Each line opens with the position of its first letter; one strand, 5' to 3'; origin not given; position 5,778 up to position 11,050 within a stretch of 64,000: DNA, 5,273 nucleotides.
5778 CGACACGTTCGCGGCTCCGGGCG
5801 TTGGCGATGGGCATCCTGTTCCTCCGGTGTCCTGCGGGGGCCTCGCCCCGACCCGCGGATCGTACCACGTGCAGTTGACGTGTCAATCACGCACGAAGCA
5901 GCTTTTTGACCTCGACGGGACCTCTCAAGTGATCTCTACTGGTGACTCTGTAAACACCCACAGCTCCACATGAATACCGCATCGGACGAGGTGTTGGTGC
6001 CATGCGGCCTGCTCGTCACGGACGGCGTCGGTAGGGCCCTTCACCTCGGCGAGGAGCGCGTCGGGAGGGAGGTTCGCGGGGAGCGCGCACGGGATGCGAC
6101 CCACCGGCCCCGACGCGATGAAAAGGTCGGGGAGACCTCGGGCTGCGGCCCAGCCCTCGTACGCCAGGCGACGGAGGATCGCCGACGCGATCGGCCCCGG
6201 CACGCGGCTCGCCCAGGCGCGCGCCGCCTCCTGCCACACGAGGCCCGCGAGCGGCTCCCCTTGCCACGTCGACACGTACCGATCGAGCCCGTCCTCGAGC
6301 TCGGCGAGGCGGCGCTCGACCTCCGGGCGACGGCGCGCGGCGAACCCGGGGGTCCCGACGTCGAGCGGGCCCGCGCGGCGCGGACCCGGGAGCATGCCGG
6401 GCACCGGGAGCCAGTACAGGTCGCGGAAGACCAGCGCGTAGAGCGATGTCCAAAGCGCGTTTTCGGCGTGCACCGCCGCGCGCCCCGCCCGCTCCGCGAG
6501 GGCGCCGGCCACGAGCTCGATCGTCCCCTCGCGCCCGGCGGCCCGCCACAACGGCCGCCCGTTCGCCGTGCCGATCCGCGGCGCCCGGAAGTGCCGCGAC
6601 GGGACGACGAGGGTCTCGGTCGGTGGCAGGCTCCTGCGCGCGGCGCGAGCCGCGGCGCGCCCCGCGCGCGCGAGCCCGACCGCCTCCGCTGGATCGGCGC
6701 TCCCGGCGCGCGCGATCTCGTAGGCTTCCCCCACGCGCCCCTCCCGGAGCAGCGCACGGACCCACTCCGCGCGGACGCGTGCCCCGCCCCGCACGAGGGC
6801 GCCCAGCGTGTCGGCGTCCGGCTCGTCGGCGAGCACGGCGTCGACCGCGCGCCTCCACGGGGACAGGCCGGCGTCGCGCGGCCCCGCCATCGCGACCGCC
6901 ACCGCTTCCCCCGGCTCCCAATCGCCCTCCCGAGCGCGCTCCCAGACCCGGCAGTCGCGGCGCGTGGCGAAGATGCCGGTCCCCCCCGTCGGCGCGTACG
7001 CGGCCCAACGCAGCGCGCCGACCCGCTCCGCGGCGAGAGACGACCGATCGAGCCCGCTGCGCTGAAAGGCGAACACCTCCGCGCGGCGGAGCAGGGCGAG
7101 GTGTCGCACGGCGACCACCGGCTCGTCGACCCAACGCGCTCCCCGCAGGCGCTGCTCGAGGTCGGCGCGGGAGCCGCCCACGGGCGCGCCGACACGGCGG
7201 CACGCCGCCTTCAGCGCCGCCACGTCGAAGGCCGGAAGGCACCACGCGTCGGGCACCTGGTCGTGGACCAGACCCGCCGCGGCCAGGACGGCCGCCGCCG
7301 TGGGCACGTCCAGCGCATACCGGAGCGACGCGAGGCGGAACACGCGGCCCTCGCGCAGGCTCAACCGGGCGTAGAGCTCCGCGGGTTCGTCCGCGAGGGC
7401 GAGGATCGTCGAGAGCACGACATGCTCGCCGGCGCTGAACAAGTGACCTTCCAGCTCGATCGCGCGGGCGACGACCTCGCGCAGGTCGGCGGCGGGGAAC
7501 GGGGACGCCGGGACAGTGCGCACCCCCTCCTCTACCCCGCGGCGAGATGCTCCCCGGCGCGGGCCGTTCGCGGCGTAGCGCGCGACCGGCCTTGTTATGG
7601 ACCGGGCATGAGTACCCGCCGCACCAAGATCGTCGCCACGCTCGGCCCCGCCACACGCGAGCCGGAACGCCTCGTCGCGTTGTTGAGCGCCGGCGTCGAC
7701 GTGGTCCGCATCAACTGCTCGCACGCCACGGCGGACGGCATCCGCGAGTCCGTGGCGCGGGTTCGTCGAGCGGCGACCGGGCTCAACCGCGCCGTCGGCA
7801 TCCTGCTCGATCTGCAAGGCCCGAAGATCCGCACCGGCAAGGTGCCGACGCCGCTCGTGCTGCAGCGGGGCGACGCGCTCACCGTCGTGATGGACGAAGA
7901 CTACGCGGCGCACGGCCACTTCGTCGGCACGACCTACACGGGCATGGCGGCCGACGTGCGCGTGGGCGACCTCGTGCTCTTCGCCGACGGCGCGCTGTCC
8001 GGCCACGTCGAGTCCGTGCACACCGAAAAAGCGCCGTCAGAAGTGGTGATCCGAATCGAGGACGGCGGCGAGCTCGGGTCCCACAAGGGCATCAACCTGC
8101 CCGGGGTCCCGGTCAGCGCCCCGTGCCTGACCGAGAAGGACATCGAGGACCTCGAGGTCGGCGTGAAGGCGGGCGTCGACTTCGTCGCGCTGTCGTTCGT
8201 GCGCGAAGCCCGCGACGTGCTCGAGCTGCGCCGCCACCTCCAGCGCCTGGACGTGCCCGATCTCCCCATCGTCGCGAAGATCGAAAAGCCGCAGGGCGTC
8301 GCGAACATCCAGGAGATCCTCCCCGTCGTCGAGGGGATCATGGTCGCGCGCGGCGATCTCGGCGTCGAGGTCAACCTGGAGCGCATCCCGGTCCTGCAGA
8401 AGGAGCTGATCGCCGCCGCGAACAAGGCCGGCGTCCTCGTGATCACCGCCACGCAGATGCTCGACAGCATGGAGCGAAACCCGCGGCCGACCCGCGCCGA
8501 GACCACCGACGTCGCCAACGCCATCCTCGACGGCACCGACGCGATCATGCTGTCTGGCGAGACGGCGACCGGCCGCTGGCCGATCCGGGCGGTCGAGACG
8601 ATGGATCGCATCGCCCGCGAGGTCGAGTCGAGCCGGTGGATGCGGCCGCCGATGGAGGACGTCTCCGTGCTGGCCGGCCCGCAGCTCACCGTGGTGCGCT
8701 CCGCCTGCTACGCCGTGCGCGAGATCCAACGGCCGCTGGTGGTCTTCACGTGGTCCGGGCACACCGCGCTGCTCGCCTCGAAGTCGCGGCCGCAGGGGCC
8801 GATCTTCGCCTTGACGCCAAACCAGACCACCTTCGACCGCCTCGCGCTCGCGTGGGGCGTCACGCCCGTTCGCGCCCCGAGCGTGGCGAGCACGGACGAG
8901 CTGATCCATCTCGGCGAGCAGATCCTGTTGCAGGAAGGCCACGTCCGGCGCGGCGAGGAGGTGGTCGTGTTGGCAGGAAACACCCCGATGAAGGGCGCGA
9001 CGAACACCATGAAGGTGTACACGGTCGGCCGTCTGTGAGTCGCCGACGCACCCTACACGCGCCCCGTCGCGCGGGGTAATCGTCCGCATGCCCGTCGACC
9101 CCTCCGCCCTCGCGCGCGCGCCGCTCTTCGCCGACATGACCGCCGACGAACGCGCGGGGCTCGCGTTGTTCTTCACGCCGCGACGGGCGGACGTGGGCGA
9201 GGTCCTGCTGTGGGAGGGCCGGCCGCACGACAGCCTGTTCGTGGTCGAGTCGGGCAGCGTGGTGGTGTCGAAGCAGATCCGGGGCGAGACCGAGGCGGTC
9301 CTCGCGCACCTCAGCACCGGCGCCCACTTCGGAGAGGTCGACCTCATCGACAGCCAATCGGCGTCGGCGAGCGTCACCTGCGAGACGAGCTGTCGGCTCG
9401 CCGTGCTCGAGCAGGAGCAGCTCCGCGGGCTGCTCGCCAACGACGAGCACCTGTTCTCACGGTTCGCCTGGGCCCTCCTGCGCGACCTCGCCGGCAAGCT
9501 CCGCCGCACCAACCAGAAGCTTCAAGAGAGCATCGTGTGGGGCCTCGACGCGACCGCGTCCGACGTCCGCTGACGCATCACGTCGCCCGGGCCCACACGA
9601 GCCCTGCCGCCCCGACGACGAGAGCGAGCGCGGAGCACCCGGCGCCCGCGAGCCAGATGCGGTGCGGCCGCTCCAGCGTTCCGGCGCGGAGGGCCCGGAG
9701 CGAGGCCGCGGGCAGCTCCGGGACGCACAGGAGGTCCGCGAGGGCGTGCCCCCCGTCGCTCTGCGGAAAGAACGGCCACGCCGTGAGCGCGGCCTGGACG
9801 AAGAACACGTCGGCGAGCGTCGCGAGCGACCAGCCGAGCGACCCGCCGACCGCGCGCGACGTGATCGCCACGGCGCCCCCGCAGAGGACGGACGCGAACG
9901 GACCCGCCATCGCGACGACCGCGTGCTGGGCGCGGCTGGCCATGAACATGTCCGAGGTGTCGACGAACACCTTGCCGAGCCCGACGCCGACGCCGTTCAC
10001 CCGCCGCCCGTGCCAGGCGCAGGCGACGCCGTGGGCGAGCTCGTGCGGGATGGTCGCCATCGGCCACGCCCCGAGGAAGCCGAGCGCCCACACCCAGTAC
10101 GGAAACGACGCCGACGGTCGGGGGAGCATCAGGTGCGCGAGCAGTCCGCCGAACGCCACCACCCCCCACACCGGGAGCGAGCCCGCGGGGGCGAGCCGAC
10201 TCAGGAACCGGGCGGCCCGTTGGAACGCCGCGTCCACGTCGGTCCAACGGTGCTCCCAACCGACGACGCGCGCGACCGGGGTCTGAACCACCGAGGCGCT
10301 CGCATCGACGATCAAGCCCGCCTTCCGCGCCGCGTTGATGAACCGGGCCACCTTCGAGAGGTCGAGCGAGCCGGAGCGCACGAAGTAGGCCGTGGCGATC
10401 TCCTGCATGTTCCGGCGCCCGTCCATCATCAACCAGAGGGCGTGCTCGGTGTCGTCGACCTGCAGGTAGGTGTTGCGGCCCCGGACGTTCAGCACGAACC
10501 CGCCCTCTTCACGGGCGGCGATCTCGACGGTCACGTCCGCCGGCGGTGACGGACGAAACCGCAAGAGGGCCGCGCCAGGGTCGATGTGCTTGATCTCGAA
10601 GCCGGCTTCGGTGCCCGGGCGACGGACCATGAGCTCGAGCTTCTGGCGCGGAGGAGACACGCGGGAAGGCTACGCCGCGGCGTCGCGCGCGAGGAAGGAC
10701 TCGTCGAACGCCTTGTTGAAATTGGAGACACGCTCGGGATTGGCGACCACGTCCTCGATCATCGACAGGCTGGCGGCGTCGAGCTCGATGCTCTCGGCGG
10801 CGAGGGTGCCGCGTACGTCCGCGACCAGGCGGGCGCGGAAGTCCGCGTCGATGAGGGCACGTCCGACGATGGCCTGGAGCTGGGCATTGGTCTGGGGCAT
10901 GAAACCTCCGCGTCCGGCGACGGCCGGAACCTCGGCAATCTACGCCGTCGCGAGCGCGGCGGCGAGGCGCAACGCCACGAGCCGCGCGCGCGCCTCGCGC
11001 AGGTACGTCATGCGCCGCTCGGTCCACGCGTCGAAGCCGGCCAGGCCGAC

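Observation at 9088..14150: Unusual coupled operon: prenyltransferase-repeat protein / membrane nucleotidyl cyclase / degenerate polyprenyl-synthase-fold protein / NHLP-like peptide / RRE-M50 protease, facing a cNMP-binding protein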

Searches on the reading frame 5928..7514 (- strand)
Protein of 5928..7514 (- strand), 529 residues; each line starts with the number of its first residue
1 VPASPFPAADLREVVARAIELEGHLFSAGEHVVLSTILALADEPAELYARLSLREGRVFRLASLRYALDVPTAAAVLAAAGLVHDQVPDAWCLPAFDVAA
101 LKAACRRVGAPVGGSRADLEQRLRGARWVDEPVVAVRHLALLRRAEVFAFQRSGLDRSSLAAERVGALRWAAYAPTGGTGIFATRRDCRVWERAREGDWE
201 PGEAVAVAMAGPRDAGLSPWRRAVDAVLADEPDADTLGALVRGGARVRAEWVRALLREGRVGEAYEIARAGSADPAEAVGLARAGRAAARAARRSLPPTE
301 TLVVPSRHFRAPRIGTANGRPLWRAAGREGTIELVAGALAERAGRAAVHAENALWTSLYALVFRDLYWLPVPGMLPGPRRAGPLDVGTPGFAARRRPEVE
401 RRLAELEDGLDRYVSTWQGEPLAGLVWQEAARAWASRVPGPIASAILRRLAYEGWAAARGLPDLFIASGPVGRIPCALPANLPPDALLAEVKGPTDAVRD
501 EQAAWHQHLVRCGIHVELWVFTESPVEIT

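Call 82: search_protein_families(library=pfam, proteins=[window:5928-7514:-], max_evalue=0.001)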
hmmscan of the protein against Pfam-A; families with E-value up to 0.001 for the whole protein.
window:5928-7514:- (529 aa): 3 families
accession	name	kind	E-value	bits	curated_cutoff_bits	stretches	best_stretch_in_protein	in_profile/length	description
PF08774.17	VRR_NUC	-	2.9e-08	34.2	23.8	1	414-518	11-111/116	VRR-NUC domain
PF02037.33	SAP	-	2.8e-05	24.1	23.9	1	98-125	7-34/37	SAP domain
PF21315.3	FAN1_HTH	-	0.00025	21.3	27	1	11-83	7-81/82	FAN1, HTH domain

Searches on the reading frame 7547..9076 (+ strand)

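Call 82: search_protein_families(library=pfam, proteins=[window:7547-9076:+, window:7593-9035:+], max_evalue=0.001)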
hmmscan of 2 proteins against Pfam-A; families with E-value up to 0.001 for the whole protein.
window:7547-9076:+ (510 aa): 0 families

window:7593-9035:+ (481 aa): 4 families
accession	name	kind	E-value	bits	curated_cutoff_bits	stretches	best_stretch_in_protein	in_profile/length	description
PF00224.27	PK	-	5.5e-113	377.8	30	1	9-334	2-328/328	Pyruvate kinase, barrel domain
PF02887.21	PK_C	-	4.5e-27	94.8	28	1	367-475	3-113/114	Pyruvate kinase, alpha/beta domain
PF03328.21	HpcH_HpaI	-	2.6e-05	24.1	25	1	185-278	76-182/221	HpcH/HpaI aldolase/citrate lyase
PF00478.31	IMPDH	-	0.00023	20.7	25.6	1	9-64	91-146/345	IMP dehydrogenase / GMP reductase domain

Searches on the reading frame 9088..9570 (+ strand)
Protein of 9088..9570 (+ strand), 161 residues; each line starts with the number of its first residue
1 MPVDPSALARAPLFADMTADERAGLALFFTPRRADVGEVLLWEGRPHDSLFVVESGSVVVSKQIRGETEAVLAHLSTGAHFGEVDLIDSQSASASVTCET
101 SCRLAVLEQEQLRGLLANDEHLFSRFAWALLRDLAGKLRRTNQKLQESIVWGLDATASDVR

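Call 4: search_protein_families(library=pfam, proteins=[window:9088-9570:+], max_evalue=0.1)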
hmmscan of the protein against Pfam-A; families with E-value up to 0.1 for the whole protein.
window:9088-9570:+ (161 aa): 1 family
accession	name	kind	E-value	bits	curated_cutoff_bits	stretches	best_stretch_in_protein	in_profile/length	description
PF00027.35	cNMP_binding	-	3.8e-17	62.5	27.5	1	34-119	4-89/89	Cyclic nucleotide-binding domain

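Call 5: search_protein_families(library=ncbifam, proteins=[window:9088-9570:+], max_evalue=0.1)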
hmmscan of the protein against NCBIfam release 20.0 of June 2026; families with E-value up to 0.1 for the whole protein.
window:9088-9570:+ (161 aa): 7 families
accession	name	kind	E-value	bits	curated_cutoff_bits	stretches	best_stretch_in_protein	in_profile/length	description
NF008732.0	PRK11753.1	equivalog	5.2e-12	45.7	266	1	40-147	34-138/214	cAMP-activated global transcriptional regulator CRP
NF041163.2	encap_f2b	equivalog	3.1e-11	43.1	400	1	3-128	68-195/450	family 2B encapsulin nanocompartment shell protein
TIGR03896.1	cyc_nuc_ocin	subfamily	2.3e-10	40.3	161.05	1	36-145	15-128/317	bacteriocin-type transport-associated protein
NF058543.1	ActPatMycb56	equivalog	1.4e-09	37.2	460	1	13-102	3-91/317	acetyltransferase Pat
NF006901.0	PRK09392.1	equivalog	2.2e-06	27.2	211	1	5-146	6-142/236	transcriptional activator FtrB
NF007707.0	PRK10402.1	subfamily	0.0048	16.5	180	1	38-130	40-132/226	transcriptional regulator YeiL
NF010499.0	PRK13918.1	equivalog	0.029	13.9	274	1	35-112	18-93/205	CRP/FNR family transcriptional regulator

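Call 60: search_protein_families(library=padloc, proteins=[window:9088-9570:+], max_evalue=0.01)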
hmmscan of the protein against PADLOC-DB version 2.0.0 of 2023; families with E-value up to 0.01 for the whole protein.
window:9088-9570:+ (161 aa): 2 families
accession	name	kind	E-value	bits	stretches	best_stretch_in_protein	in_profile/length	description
PDLC00731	Effector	-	1.3e-05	22.4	1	33-142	44-149/306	TIR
PDLC02371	PycTIR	-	0.0004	17.8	1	33-144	41-148/288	-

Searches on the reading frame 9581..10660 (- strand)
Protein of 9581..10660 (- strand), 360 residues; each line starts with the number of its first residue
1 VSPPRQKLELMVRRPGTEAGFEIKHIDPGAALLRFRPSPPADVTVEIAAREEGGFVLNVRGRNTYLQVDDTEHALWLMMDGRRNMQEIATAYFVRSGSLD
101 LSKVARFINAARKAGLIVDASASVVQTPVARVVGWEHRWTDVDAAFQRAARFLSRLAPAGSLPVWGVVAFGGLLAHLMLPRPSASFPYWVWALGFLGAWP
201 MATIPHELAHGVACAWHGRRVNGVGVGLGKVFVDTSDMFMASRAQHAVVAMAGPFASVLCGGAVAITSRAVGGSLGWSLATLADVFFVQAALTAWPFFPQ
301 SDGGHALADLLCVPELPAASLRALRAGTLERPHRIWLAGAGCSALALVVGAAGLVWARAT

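Call 4: search_protein_families(library=pfam, proteins=[window:9581-10660:-], max_evalue=0.1)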
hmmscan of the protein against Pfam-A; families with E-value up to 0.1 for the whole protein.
window:9581-10660:- (360 aa): 4 families
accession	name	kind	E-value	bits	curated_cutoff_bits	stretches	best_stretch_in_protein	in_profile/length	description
PF02163.28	Peptidase_M50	-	0.0011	18.8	27.2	0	205-264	12-96/221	Peptidase family M50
PF13398.12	Peptidase_M50B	-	0.0021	18.2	26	1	202-270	24-91/201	Peptidase M50B-like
PF05402.18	PqqD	-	0.018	15.8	23.4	1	56-117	4-67/67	Coenzyme PQQ synthesis protein D (PqqD)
PF07884.19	VKOR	-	0.05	14.2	27.5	1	161-204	57-100/134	Vitamin K epoxide reductase family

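Call 5: search_protein_families(library=ncbifam, proteins=[window:9581-10660:-], max_evalue=0.1)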
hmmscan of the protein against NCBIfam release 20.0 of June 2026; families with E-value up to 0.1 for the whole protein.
window:9581-10660:- (360 aa): 2 families
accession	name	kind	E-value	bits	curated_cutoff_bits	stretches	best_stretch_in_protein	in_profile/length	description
NF041824.1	daptide_HExxH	equivalog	5e-17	62.1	300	1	45-327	8-300/379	daptide biosynthesis intramembrane metalloprotease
NF058609.1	RiPP_HExxH_LiaK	equivalog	0.0041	16.8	225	1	201-266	100-170/246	YydH/LiaK family epipeptide maturation metalloprotease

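Call 60: search_protein_families(library=padloc, proteins=[window:9581-10660:-], max_evalue=0.01)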
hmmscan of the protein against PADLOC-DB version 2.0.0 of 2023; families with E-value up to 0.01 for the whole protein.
window:9581-10660:- (360 aa): 0 families

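Call 62: search_solved_structures(query=window:9581-10660:-, max_evalue=1, show_alignments=2)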
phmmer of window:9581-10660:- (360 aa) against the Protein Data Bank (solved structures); distinct sequences matched with E-value up to 1: 0.

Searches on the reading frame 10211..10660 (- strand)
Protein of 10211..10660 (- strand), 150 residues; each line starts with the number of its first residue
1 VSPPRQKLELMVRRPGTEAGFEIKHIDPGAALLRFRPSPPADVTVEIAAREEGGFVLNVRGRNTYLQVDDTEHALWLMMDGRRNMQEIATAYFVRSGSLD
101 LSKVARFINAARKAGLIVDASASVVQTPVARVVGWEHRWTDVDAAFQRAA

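Call 80: search_protein_families(library=pfam, alignment_id=A7, max_evalue=1)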
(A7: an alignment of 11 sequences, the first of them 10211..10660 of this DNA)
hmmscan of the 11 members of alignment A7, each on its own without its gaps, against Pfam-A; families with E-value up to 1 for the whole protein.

A. member 1, window:10211-10660:- (150 aa): 3 families
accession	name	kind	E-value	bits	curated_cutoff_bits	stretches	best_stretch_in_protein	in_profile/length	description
PF05402.18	PqqD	-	0.0039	17.9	23.4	1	56-117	4-67/67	Coenzyme PQQ synthesis protein D (PqqD)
PF21782.3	PKMT_2nd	-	0.027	15.3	27.8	1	39-92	3-54/98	PKMT, C-terminal winged helix domain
PF07710.16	P53_tetramer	-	0.27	11.1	20.7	1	51-65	8-22/42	P53 tetramerisation motif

B. families by the number of members that match (of 11 scanned): 8 families
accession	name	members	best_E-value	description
PF05402.18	PqqD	11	1.7e-05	Coenzyme PQQ synthesis protein D (PqqD)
PF12840.13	HTH_20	1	0.026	Helix-turn-helix domain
PF21782.3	PKMT_2nd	1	0.027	PKMT, C-terminal winged helix domain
PF05331.17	DUF742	1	0.063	Protein of unknown function (DUF742)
PF20271.3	CATASP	1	0.17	CATRA-Associated Small Protein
PF01978.25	TrmB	1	0.17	Sugar-specific transcriptional regulator TrmB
PF10711.15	DUF2513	1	0.23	Hypothetical protein (DUF2513)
PF07710.16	P53_tetramer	1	0.27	P53 tetramerisation motif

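Call 81: search_solved_structures(query=A7, max_evalue=10, show_alignments=1)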
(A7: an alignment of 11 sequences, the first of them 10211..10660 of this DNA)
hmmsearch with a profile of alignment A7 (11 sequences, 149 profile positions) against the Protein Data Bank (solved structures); distinct sequences matched with E-value up to 10: 3.
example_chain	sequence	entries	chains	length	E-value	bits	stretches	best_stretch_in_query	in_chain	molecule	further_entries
4qkr_A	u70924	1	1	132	0.081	15.7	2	7-63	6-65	DE NOVO PROTEIN 6XTYR/PV2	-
3o49_A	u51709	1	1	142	0.44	13.3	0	23-63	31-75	de novo designed beta-trefoil architecture with symmetric primary structure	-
3o4d_A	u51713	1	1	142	0.71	12.6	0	22-63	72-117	de novo designed beta-trefoil architecture with symmetric primary structure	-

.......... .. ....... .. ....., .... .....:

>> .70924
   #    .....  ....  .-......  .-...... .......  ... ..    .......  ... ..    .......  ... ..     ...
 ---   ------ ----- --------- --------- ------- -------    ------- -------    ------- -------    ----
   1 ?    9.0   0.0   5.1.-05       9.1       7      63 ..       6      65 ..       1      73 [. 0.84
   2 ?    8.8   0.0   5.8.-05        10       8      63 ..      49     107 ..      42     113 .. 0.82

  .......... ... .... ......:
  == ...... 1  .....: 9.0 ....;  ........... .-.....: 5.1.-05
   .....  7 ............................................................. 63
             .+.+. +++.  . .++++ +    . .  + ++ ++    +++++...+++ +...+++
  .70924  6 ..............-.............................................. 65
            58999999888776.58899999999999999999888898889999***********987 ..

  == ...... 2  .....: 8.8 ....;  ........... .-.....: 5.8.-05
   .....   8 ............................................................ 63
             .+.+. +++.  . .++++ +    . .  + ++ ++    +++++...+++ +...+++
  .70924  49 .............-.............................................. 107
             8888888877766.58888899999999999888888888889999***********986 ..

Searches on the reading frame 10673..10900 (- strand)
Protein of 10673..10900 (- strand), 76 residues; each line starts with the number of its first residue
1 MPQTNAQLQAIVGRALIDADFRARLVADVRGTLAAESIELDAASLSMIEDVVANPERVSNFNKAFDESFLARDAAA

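Call 4: search_protein_families(library=pfam, proteins=[window:10673-10900:-], max_evalue=0.1)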
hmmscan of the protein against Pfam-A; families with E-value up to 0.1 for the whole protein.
window:10673-10900:- (76 aa): 2 families
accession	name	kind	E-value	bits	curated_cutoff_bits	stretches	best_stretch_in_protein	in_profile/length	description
PF14407.11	Frankia_peptide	-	2.7e-09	37.6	48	1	11-55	5-49/63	Ribosomally synthesized peptide prototyped by Frankia Franean1_4349.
PF02979.21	NHase_alpha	-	0.011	15.6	27.2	1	7-58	40-88/184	Nitrile hydratase, alpha chain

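Call 5: search_protein_families(library=ncbifam, proteins=[window:10673-10900:-], max_evalue=0.1)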
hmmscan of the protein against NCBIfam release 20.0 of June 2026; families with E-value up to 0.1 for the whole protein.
window:10673-10900:- (76 aa): 3 families
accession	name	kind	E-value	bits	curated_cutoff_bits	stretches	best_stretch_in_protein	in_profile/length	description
NF038399.1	NH_RiPP_Os17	domain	1.4e-10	41.1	40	1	7-68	2-61/63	Os1348 family NHLP clan protein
TIGR01323.1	nitrile_alph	equivalog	0.072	12.6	249.85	1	9-55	42-85/189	nitrile hydratase subunit alpha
TIGR03793.1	leader_NHLP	domain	0.097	12.5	50.9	0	9-42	7-40/77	NHLP leader peptide family RiPP precursor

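Call 60: search_protein_families(library=padloc, proteins=[window:10673-10900:-], max_evalue=0.01)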
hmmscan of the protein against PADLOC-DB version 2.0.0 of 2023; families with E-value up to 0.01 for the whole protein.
window:10673-10900:- (76 aa): 0 families
